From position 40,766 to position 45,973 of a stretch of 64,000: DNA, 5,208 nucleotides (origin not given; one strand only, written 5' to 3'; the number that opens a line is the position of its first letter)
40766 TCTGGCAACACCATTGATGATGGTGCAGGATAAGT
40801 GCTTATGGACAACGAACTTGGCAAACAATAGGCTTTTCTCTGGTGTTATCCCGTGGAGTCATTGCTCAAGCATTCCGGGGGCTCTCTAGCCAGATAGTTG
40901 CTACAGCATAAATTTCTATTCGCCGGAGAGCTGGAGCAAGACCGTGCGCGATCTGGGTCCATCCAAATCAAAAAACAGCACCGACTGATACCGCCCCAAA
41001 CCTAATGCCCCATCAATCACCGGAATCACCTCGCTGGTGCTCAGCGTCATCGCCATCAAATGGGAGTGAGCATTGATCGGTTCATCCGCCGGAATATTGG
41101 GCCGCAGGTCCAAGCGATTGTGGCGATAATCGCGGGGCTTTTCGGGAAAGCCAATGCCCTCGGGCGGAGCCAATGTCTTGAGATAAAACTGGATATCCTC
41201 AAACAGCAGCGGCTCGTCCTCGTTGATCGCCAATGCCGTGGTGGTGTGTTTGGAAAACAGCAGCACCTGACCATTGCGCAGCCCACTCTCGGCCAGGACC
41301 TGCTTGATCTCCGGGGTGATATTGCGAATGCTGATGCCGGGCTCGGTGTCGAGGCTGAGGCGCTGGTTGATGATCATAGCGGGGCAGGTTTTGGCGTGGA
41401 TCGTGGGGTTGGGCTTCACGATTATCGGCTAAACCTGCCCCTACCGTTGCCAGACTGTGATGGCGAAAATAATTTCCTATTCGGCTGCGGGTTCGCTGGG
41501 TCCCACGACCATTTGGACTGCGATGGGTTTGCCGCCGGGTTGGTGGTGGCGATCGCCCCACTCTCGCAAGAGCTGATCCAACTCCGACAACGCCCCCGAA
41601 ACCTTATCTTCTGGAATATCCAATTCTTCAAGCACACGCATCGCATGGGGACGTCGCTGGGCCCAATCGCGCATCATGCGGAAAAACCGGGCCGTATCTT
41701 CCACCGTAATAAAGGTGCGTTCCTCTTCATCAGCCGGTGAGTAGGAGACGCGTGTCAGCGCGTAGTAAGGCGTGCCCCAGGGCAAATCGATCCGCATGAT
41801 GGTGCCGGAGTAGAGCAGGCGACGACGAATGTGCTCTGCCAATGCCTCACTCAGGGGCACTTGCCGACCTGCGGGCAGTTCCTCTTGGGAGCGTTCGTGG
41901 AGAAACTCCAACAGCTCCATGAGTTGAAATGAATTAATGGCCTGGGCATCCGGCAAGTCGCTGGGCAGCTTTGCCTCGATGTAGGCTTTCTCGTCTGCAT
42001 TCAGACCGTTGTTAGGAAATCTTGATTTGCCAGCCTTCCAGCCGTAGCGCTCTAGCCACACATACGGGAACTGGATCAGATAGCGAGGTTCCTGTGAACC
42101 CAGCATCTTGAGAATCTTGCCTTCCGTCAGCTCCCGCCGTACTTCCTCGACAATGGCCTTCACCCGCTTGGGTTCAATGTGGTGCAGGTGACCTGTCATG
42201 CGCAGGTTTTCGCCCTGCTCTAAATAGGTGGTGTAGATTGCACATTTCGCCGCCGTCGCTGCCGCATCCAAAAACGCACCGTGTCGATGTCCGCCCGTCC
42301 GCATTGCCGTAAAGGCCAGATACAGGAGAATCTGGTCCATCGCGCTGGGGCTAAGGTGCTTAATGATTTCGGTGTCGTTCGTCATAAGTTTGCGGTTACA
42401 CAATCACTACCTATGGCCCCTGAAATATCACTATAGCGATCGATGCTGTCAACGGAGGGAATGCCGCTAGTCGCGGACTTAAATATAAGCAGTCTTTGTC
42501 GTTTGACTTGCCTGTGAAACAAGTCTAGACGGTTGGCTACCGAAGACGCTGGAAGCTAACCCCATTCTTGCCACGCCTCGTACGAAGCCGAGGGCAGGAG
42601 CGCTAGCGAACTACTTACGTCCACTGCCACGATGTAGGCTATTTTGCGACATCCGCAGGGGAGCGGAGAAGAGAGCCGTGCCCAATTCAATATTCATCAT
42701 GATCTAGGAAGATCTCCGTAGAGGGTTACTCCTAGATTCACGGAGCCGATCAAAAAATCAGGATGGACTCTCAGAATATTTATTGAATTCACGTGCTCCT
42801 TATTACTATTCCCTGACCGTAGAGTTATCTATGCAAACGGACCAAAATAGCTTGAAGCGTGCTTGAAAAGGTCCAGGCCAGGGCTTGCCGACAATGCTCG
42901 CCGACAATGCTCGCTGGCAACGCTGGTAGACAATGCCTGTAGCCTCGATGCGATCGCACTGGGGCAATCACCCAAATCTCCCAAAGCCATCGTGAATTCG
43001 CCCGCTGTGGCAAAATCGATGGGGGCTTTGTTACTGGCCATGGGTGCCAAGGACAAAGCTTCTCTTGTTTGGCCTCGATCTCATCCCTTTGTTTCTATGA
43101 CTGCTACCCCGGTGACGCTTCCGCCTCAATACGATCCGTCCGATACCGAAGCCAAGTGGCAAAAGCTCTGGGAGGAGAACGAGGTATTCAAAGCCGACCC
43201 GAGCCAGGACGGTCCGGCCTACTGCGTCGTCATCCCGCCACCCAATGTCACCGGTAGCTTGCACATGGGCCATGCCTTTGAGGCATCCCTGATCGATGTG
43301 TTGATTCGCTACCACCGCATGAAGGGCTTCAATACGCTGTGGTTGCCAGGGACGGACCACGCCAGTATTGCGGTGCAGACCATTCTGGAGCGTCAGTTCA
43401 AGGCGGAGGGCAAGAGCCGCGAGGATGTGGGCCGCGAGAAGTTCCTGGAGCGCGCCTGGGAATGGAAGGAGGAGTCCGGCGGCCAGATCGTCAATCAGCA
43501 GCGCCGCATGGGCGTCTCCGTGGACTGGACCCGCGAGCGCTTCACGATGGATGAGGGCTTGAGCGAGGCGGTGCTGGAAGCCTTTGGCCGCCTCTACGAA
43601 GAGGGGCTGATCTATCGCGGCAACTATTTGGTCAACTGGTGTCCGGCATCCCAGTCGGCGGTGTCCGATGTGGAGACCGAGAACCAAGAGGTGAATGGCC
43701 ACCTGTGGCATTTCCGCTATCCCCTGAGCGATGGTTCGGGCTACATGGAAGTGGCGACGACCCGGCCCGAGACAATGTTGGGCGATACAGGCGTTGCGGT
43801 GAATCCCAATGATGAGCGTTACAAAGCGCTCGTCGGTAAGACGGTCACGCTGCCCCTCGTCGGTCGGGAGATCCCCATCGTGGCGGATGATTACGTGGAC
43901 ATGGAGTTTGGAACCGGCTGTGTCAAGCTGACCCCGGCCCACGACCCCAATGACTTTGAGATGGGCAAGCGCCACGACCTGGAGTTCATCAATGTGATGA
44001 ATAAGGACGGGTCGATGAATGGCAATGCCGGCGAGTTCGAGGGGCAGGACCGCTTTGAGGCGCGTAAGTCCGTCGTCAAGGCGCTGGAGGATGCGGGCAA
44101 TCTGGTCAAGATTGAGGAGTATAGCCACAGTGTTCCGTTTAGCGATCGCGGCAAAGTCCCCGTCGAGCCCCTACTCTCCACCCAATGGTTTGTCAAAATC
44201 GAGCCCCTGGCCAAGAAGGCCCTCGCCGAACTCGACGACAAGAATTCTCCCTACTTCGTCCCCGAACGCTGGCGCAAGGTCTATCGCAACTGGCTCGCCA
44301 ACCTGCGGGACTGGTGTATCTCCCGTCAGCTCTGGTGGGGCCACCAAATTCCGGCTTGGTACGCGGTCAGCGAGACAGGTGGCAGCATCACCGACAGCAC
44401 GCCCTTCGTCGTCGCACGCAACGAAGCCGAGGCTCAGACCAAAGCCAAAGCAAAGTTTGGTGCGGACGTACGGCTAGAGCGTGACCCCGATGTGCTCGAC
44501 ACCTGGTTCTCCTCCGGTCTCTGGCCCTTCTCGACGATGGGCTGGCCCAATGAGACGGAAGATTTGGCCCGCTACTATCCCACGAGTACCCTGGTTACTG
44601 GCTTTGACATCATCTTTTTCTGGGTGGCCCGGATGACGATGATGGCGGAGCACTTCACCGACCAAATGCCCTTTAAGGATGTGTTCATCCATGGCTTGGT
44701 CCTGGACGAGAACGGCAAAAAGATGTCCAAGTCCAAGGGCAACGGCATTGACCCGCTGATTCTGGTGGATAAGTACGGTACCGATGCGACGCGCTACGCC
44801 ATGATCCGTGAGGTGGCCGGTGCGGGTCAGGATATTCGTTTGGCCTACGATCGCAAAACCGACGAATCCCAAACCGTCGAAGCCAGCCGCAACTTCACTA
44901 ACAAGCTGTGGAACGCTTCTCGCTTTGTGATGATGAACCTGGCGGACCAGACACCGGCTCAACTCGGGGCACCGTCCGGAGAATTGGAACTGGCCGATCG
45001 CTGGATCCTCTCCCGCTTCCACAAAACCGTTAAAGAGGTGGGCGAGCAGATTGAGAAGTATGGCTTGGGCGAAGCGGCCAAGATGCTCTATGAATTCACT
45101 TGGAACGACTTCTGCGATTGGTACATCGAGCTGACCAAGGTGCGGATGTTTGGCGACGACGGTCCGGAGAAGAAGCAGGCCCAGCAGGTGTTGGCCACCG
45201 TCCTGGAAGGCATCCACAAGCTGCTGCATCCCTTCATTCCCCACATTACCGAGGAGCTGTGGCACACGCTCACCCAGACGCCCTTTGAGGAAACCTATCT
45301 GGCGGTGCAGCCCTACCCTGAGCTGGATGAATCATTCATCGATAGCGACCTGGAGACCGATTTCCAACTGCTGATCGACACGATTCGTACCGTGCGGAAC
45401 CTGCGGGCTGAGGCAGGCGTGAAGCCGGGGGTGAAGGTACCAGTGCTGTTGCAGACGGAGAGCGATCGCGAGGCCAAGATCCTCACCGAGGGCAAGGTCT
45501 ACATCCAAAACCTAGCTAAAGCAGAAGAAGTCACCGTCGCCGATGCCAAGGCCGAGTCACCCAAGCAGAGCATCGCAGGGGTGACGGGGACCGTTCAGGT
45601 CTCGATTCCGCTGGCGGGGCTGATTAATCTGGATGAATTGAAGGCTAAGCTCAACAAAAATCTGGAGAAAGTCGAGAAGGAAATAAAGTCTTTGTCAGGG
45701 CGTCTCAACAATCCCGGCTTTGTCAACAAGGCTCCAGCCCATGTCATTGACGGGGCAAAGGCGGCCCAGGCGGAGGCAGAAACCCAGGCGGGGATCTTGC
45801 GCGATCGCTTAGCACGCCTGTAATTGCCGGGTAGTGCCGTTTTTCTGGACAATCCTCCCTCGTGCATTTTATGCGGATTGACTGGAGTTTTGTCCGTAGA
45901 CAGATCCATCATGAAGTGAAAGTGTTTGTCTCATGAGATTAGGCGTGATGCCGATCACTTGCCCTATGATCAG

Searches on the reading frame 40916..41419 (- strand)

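Call 62: search_protein_families(library=pfam, proteins=[window:40916-41419:-], max_evalue=0.00001)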
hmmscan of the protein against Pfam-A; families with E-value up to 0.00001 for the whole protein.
window:40916-41419:- (167 aa): 1 family
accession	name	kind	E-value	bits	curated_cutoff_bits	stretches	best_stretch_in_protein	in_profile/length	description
PF01894.22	UPF0047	-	1.3e-30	106.4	27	1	33-163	1-116/117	Uncharacterised protein family UPF0047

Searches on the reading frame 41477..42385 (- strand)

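Call 62: search_protein_families(library=pfam, proteins=[window:41477-42385:-], max_evalue=0.00001)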
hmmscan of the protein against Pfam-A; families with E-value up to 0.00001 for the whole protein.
window:41477-42385:- (302 aa): 2 families
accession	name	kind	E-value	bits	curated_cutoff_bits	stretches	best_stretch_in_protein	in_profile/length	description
PF03574.21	Peptidase_S48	-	3.5e-73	245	27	1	54-202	1-149/149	Peptidase family S48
PF18460.6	HetR_C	-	1.3e-34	118.3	27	1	219-295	1-77/79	Heterocyst differentiation regulator C-terminal Hood domain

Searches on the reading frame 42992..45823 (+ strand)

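Call 63: search_protein_families(library=pfam, proteins=[window:42992-45823:+], max_evalue=0.00001)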
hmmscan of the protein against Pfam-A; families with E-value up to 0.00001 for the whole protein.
window:42992-45823:+ (943 aa): 5 families
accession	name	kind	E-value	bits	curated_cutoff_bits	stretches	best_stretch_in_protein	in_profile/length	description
PF00133.28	tRNA-synt_1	-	6.5e-146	486.7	22.7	1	55-616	1-412/414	tRNA synthetases class I (I, L, M and V)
PF08264.19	Anticodon_1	-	7.4e-45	152.9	25.1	1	669-818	1-146/148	Anticodon-binding domain of tRNA ligase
PF09334.17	tRNA-synt_1g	-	4.5e-21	75.5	20.1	2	82-228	6-134/391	tRNA synthetases class I (M)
PF10458.14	Val_tRNA-synt_C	-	5.3e-21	75.1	25.9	1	880-943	2-65/66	Valyl tRNA synthetase tRNA binding arm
PF13603.12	tRNA-synt_1_2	-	8.7e-13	48.6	25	1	281-341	85-145/185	Leucyl-tRNA synthetase, editing domain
